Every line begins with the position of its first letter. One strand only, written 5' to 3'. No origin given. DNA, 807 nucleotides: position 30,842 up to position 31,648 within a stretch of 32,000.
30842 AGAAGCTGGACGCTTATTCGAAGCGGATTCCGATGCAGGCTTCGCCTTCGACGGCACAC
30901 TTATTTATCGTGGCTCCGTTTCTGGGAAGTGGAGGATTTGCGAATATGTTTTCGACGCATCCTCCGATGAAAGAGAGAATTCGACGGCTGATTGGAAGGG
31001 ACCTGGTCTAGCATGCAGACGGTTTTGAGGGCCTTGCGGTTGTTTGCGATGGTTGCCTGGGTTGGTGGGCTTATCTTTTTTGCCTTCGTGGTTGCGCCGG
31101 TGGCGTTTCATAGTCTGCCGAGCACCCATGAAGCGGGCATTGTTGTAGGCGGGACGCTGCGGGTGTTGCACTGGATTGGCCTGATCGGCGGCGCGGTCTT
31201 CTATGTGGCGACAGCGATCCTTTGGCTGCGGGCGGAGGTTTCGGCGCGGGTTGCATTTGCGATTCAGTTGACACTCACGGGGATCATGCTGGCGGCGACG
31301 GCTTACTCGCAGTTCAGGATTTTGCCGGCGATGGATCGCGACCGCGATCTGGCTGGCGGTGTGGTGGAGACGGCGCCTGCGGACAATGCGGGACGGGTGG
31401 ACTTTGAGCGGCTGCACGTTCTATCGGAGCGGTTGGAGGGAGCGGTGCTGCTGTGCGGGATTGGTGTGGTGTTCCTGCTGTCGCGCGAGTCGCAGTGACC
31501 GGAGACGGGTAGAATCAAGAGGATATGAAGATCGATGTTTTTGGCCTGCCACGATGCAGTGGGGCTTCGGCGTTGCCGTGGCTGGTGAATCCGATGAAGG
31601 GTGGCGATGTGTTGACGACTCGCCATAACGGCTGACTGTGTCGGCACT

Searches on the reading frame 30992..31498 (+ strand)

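Call 81: search_protein_families(library=pfam, proteins=[window:30992-31498:+], max_evalue=0.00001)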
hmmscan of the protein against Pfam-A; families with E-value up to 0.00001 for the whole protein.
window:30992-31498:+ (168 aa): 1 family
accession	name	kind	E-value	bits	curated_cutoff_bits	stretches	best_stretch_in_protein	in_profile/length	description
PF13664.11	DUF4149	-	5.8e-12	46.2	24.6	1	19-115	2-94/102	Domain of unknown function (DUF4149)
